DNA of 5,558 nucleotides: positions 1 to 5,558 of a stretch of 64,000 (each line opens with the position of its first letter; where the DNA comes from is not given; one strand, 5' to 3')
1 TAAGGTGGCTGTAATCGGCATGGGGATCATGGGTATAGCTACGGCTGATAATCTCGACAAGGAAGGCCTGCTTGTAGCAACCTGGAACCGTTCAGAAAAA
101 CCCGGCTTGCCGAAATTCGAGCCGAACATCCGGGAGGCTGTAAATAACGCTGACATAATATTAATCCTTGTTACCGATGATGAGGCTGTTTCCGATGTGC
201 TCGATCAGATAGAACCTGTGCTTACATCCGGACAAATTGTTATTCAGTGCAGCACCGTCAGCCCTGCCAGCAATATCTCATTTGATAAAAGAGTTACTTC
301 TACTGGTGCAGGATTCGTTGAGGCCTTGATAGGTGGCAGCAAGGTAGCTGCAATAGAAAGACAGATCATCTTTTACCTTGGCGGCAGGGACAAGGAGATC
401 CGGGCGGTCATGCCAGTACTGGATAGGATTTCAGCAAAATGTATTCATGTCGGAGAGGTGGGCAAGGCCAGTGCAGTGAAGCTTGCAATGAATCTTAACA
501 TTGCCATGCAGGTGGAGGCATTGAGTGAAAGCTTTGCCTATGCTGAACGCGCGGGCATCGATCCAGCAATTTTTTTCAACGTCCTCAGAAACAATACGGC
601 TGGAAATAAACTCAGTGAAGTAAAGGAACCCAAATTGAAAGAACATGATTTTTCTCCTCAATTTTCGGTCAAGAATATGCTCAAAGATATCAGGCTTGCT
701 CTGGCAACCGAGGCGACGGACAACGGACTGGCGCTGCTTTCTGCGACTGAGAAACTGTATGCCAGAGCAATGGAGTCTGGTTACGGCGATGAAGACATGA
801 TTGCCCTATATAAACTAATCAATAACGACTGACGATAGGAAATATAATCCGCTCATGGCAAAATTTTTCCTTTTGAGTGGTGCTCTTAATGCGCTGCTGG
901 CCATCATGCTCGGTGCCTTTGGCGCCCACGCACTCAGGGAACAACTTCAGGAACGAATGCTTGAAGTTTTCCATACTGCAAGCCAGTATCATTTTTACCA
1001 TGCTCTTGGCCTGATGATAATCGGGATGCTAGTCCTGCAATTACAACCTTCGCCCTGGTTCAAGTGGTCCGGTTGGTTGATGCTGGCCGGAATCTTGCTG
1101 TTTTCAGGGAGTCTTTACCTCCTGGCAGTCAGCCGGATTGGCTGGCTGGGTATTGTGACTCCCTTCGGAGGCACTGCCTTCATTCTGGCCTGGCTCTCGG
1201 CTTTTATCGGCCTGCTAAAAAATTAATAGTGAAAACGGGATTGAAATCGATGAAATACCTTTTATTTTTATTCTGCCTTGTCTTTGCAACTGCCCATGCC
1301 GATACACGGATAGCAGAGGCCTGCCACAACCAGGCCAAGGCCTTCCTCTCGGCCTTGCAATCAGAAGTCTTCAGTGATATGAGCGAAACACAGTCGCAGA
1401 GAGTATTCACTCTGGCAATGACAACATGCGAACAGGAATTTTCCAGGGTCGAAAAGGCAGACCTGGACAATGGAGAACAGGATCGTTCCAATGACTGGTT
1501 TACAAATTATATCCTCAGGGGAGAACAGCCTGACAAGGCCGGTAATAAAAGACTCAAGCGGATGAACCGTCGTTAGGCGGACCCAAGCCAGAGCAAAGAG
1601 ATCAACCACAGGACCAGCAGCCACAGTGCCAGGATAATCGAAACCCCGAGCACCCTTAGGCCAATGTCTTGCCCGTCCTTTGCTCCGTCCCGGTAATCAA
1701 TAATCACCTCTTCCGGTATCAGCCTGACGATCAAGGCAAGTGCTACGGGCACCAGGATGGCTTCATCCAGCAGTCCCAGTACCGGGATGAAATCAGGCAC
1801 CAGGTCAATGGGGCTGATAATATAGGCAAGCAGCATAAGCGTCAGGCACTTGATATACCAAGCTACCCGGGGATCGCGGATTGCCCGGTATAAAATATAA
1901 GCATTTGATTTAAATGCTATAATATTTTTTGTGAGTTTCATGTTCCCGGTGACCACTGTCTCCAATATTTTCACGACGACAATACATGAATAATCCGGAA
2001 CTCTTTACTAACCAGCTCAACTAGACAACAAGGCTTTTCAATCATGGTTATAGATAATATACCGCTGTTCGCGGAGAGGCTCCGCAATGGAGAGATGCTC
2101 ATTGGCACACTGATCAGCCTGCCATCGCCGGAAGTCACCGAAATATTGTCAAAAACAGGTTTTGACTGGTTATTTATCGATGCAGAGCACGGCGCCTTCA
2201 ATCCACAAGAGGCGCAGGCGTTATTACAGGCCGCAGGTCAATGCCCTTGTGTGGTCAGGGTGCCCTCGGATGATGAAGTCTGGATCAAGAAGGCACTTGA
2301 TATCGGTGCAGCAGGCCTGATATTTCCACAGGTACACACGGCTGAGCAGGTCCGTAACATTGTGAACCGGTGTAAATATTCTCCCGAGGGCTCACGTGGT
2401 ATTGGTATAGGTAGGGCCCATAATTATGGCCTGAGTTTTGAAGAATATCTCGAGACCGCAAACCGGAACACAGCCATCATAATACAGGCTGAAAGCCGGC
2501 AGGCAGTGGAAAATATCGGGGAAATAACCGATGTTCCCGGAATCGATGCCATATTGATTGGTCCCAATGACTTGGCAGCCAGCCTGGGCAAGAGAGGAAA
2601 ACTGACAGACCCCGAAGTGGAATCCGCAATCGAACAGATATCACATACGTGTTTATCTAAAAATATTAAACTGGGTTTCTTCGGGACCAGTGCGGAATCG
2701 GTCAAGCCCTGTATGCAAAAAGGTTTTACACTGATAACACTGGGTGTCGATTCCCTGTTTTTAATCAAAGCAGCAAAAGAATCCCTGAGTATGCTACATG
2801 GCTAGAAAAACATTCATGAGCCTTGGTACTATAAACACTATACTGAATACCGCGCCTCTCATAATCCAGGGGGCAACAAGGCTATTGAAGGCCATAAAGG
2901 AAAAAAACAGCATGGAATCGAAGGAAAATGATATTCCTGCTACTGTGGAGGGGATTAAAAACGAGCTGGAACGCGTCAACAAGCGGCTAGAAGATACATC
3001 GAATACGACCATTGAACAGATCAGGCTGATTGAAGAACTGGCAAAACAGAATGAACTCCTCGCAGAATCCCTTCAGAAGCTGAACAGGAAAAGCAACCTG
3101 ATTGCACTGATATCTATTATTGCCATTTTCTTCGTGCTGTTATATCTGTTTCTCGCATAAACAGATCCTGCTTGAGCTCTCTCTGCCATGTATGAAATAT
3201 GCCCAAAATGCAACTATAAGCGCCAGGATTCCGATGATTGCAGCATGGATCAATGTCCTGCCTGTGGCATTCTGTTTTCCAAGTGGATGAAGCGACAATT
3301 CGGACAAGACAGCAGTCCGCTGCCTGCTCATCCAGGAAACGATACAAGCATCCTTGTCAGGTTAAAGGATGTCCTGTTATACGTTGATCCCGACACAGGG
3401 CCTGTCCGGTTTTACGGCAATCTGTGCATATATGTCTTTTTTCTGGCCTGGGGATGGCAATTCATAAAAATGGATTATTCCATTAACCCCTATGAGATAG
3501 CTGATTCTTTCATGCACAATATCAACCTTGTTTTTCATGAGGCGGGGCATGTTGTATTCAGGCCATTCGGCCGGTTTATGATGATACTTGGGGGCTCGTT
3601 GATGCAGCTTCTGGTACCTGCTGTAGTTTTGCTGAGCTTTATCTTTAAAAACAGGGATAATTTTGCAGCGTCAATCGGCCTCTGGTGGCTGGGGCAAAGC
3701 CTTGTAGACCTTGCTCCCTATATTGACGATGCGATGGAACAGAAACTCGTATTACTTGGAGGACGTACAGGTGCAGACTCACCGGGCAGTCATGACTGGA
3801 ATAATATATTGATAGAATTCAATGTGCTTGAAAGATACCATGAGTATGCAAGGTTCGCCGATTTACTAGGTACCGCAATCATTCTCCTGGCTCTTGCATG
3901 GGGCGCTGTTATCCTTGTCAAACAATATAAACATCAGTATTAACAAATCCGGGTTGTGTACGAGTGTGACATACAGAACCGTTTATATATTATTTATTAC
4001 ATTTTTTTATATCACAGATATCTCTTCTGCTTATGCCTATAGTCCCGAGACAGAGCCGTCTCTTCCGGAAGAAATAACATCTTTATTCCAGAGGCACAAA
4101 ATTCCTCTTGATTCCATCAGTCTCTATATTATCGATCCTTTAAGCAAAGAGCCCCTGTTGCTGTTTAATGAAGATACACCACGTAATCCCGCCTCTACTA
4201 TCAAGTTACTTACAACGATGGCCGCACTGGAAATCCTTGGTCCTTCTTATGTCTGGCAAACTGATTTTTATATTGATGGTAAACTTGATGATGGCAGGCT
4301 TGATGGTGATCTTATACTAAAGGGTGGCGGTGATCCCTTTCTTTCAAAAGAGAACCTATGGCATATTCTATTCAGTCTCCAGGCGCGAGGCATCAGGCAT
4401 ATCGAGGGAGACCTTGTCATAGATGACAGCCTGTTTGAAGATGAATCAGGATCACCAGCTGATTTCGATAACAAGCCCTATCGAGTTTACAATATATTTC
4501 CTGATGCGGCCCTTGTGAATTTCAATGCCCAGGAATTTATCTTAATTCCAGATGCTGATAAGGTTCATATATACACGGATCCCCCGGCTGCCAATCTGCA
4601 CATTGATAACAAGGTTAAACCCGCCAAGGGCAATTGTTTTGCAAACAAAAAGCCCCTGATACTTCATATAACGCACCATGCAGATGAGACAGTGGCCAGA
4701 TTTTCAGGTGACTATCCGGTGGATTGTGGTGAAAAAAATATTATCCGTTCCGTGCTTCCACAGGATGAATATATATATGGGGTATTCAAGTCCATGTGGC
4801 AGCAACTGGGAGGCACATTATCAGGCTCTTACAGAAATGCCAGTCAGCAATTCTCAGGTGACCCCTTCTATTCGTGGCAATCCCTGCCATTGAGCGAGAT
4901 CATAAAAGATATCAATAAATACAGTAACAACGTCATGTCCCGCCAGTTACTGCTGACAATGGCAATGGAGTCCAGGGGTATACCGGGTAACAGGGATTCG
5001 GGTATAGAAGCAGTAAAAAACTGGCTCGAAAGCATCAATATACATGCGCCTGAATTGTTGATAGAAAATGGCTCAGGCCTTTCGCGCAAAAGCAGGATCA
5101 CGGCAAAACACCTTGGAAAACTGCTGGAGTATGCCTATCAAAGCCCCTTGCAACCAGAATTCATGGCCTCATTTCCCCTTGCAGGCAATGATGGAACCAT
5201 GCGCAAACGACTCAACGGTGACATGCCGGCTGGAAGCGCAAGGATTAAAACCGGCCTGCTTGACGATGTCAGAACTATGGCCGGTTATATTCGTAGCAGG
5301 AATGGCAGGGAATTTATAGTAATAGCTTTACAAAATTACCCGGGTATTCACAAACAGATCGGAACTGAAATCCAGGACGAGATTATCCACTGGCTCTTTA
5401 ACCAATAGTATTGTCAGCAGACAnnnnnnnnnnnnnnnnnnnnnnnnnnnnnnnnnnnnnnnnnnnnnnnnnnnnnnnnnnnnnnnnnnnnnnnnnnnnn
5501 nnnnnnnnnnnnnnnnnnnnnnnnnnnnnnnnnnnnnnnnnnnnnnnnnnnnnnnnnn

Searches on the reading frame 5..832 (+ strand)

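Call 59: search_protein_families(library=pfam, proteins=[window:5-832:+], max_evalue=0.00001)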
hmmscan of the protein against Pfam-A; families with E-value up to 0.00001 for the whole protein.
window:5-832:+ (275 aa): 3 families
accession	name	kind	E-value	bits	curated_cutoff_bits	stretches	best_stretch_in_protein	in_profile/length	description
PF03446.21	NAD_binding_2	-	1.4e-26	93.9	21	1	2-150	3-161/161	NAD binding domain of 6-phosphogluconate dehydrogenase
PF14833.11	NAD_binding_11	-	7.2e-23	81.6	30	1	153-272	1-122/122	NAD-binding of NADP-dependent 3-hydroxyisobutyrate dehydrogenase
PF07991.19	KARI_N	-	5.2e-07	29.8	20.6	1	2-80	8-92/165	Acetohydroxy acid isomeroreductase, NADPH-binding domain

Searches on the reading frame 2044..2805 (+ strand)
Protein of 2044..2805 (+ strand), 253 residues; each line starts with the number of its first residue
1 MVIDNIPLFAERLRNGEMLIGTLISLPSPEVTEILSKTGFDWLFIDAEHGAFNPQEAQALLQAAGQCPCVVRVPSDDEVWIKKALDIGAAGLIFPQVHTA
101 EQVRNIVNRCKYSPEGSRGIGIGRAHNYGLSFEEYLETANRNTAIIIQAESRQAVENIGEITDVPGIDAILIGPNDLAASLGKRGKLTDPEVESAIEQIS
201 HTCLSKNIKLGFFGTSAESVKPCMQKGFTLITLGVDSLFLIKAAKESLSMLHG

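Call 59: search_protein_families(library=pfam, proteins=[window:2044-2805:+], max_evalue=0.00001)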
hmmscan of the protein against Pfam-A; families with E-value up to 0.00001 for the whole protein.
window:2044-2805:+ (253 aa): 1 family
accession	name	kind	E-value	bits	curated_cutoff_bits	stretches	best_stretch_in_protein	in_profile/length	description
PF03328.21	HpcH_HpaI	-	4.7e-42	144.2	25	1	25-242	7-220/221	HpcH/HpaI aldolase/citrate lyase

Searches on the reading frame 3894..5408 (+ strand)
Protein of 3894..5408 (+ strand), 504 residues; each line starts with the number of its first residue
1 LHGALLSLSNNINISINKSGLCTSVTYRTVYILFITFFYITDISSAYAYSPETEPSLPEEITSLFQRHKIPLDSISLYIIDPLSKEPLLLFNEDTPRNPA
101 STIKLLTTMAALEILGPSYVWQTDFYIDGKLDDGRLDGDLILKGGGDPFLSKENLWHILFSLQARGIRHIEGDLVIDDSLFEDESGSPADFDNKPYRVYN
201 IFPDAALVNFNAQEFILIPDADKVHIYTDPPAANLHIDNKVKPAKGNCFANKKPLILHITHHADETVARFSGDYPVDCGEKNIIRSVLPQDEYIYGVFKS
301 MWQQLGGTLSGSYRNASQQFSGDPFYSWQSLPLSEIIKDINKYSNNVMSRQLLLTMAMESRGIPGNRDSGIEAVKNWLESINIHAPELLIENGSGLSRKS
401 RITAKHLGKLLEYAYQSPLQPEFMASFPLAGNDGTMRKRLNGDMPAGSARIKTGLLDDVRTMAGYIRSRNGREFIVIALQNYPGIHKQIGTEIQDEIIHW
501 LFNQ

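Call 4: search_protein_families(library=pfam, proteins=[window:3894-5408:+], max_evalue=1)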
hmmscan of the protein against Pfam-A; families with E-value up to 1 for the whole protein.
window:3894-5408:+ (504 aa): 2 families
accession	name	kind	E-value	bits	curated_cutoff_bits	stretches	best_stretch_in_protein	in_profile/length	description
PF02113.21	Peptidase_S13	-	8e-86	289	22.8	1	60-501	4-441/444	D-Ala-D-Ala carboxypeptidase 3 (S13) family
PF13354.11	Beta-lactamase2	-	5.1e-05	23.2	22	2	387-479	130-213/214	Beta-lactamase enzyme family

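Call 5: search_protein_families(library=ncbifam, proteins=[window:3894-5408:+], max_evalue=1)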
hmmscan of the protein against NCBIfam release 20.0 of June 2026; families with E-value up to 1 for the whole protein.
window:3894-5408:+ (504 aa): 2 families
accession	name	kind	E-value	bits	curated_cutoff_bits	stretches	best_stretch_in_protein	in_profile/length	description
TIGR00666.1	PBP4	equivalog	6.7e-63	212.8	107.8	1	88-475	5-390/397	D-alanyl-D-alanine carboxypeptidase/D-alanyl-D-alanine endopeptidase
NF008322.0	PRK11113.1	equivalog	6.2e-48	163.5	527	2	291-477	252-442/477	serine-type D-Ala-D-Ala carboxypeptidase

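Call 82: find_encoding_contigs(protein=window:3966-5408:+, flank=3000, max_places=10)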
Protein window:3966-5408:+ (480 aa): 2 contigs read that carry it; 1 place shown.
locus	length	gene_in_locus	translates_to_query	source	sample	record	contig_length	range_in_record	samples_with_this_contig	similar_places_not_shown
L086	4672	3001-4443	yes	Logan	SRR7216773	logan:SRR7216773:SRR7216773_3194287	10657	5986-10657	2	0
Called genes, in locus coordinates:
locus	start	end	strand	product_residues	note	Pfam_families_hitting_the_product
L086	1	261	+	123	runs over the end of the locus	PF04241:DUF423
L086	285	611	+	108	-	-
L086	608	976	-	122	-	PF06803:DUF1232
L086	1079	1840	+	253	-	PF03328:HpcH_HpaI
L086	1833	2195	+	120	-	-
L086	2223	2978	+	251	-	-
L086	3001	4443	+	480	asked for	PF02113:Peptidase_S13, PF13354:Beta-lactamase2 (faint)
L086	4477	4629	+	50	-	-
